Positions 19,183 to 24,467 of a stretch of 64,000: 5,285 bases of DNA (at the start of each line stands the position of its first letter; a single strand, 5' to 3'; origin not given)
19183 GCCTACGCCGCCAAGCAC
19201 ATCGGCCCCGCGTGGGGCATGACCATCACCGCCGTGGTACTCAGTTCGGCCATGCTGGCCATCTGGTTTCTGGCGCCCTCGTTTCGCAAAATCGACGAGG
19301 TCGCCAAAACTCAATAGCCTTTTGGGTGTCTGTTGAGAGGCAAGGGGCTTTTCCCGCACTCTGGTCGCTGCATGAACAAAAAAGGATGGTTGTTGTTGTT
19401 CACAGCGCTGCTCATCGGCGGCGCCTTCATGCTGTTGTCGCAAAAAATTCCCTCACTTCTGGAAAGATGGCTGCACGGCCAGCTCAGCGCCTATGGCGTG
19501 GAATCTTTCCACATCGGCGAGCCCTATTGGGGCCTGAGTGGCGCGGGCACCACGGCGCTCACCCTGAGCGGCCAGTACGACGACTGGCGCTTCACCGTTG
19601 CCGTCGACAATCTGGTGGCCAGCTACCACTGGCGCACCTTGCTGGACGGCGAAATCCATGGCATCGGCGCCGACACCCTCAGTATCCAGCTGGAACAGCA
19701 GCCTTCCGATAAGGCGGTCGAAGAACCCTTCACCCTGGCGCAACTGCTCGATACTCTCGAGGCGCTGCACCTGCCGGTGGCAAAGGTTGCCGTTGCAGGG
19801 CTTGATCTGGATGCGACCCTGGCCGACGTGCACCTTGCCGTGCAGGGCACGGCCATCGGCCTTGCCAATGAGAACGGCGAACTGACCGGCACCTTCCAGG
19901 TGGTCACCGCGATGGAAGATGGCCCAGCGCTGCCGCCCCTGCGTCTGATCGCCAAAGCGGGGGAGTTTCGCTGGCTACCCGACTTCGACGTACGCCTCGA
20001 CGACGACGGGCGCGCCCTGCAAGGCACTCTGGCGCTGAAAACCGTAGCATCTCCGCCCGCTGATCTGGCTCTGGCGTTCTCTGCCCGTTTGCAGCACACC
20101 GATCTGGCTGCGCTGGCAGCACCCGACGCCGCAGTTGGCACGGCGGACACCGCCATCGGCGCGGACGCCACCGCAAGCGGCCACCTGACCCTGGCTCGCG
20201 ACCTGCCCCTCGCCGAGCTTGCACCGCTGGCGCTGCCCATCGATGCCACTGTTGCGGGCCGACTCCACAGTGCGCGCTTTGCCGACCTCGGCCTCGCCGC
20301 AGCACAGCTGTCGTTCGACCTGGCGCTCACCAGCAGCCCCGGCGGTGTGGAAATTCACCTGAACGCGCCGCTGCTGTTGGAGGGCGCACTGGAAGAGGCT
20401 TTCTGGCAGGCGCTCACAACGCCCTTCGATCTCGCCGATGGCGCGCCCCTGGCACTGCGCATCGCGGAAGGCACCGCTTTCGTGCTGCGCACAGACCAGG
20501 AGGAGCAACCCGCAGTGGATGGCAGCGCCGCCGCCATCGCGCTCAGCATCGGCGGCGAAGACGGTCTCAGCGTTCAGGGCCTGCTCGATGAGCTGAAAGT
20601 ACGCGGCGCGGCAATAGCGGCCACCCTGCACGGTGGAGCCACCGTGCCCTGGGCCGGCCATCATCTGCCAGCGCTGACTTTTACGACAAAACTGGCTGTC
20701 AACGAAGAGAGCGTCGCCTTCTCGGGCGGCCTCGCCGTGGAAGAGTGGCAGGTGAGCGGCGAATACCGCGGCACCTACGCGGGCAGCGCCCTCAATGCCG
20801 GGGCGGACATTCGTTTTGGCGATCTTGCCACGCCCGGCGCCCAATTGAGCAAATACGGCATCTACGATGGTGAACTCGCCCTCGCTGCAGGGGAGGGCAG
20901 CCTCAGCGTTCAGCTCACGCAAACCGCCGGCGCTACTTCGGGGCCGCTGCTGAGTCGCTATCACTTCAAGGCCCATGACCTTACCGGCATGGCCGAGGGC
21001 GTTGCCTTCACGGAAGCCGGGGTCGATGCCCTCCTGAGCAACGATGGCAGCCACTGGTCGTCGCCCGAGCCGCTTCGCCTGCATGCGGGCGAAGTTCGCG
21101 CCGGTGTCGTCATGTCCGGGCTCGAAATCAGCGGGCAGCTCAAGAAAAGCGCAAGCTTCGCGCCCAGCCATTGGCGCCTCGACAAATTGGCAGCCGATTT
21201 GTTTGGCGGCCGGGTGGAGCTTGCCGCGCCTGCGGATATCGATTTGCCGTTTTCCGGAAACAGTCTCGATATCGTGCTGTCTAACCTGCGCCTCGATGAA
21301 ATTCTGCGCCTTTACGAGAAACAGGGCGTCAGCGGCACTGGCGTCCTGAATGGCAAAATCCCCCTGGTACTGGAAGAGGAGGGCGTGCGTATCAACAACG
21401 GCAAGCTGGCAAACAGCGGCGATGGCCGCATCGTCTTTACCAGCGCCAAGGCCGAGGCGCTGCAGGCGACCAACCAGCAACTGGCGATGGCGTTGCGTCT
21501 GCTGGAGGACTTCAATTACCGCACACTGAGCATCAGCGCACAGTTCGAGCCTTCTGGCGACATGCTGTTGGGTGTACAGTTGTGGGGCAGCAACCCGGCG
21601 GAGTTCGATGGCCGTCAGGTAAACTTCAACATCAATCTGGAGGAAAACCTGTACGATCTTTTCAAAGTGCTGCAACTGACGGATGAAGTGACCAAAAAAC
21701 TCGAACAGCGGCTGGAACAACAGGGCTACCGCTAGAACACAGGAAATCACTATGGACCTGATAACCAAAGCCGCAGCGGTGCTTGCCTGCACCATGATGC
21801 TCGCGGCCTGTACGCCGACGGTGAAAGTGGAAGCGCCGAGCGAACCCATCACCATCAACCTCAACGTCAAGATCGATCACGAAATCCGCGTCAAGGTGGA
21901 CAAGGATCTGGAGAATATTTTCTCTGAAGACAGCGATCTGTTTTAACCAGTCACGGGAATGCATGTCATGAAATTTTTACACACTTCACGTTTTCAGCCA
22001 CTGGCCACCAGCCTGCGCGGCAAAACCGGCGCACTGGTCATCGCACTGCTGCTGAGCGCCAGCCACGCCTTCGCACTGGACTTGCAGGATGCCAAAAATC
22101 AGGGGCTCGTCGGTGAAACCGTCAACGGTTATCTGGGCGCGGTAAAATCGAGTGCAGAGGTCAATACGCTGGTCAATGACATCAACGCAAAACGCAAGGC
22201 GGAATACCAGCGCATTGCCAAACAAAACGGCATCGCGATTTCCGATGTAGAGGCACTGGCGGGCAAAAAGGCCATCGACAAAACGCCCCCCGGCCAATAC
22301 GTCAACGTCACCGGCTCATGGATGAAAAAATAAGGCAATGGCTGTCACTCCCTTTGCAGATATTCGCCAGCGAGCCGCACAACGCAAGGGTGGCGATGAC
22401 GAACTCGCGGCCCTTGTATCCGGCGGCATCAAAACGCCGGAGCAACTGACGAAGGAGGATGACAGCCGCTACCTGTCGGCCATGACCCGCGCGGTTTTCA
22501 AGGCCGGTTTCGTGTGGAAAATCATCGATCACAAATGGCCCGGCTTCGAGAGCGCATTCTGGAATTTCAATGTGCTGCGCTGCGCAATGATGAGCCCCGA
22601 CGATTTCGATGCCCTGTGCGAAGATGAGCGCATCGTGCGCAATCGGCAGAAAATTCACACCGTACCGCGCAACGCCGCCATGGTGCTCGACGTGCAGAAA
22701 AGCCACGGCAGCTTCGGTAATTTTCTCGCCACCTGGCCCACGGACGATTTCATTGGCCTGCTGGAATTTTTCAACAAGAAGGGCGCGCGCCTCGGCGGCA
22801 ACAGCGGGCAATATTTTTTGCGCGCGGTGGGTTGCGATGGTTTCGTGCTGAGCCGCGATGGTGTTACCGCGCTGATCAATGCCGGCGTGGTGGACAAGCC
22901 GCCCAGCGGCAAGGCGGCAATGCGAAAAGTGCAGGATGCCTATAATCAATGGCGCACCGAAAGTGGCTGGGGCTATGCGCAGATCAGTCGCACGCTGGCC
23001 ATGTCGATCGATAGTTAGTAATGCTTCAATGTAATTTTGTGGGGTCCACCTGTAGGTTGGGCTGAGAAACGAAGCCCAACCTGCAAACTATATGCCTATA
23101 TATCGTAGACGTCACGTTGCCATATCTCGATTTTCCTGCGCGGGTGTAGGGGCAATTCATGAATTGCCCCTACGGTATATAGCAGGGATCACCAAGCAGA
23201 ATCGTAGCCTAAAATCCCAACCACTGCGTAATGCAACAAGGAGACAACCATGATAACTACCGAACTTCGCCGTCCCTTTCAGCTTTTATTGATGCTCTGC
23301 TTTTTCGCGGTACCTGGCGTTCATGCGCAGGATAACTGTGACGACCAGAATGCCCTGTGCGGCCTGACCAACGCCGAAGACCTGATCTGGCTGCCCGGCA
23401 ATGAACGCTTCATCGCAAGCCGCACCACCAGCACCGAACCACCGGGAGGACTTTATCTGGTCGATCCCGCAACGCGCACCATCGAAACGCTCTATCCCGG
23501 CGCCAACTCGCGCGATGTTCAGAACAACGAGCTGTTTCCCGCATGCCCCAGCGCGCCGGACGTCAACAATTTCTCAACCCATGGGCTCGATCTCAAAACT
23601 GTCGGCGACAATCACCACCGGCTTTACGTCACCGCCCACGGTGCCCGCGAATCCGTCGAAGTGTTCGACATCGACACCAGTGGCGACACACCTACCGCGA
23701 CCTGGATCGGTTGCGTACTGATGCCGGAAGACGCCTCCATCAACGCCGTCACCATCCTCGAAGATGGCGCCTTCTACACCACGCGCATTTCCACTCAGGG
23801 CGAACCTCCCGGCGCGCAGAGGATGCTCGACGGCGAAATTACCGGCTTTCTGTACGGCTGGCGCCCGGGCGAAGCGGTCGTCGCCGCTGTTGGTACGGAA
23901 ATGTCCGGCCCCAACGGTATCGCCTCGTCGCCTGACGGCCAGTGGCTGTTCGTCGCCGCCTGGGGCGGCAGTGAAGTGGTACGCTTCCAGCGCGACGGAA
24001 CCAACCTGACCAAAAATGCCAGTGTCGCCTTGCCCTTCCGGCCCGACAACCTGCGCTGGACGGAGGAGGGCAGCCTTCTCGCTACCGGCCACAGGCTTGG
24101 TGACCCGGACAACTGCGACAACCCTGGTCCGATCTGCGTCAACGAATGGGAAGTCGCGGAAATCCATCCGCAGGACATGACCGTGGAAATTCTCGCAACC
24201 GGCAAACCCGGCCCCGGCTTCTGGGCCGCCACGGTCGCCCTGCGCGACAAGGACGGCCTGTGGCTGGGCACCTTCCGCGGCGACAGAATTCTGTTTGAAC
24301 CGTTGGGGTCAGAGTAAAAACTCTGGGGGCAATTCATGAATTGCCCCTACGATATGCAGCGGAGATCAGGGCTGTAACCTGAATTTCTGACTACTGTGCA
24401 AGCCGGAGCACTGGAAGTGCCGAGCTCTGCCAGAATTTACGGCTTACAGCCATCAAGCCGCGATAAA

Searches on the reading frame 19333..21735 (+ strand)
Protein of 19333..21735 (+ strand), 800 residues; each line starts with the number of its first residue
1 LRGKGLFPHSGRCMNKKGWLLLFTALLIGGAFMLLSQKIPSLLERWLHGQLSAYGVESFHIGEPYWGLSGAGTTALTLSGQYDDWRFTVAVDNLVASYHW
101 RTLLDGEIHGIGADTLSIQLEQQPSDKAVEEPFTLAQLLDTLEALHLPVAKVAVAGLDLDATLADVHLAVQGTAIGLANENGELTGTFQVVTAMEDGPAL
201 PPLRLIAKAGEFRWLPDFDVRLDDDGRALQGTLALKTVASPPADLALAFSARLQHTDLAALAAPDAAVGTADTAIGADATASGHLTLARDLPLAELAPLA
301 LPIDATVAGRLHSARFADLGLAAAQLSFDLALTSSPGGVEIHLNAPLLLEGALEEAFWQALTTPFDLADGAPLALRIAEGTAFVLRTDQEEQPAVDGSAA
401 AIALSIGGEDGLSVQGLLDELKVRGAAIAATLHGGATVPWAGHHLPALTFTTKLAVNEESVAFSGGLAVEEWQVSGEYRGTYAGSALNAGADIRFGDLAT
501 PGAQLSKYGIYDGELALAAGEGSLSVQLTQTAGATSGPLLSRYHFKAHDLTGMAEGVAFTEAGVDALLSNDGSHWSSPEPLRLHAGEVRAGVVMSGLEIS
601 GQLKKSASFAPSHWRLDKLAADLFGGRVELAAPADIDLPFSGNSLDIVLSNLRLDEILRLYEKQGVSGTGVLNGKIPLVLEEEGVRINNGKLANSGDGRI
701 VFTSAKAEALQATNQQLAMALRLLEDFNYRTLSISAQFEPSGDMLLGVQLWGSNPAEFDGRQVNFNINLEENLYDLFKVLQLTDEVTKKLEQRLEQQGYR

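Call 85: search_protein_families(library=pfam, proteins=[window:19333-21735:+], max_evalue=0.001)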
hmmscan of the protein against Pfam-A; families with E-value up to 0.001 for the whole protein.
window:19333-21735:+ (800 aa): 1 family
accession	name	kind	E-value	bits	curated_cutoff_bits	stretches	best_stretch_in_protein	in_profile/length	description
PF11739.14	YdbH-like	-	4.1e-55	188.5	26.3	1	515-794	622-892/893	Intermembrane phospholipid transport protein YdbH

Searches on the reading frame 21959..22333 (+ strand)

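Call 85: search_protein_families(library=pfam, proteins=[window:21959-22333:+], max_evalue=0.001)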
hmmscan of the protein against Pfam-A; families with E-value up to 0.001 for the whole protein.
window:21959-22333:+ (124 aa): 1 family
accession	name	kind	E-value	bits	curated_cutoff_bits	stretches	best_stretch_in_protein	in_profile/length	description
PF07027.17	DUF1318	-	1.4e-31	109.3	27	1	36-124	2-92/92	Protein of unknown function (DUF1318)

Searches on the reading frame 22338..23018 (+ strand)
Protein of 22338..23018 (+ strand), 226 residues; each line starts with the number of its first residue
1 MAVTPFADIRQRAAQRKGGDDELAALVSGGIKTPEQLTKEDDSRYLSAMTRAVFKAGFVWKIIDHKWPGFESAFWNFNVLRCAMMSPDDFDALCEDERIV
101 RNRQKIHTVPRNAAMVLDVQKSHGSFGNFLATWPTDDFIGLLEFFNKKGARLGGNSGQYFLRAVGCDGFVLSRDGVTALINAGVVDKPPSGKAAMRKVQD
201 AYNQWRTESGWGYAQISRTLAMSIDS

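Call 85: search_protein_families(library=pfam, proteins=[window:22338-23018:+], max_evalue=0.001)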
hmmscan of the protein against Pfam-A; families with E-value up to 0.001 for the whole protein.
window:22338-23018:+ (226 aa): 1 family
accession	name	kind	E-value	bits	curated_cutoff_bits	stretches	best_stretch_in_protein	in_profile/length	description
PF03352.18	Adenine_glyco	-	7.8e-17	62.1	25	1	39-132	20-113/177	Methyladenine glycosylase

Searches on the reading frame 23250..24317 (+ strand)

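Call 85: search_protein_families(library=pfam, proteins=[window:23250-24317:+], max_evalue=0.001)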
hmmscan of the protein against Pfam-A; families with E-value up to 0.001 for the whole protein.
window:23250-24317:+ (355 aa): 1 family
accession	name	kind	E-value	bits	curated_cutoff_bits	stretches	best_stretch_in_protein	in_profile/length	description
PF08450.18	SGL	-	1.3e-08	35.2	26.3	1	121-307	50-212/246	SMP-30/Gluconolactonase/LRE-like region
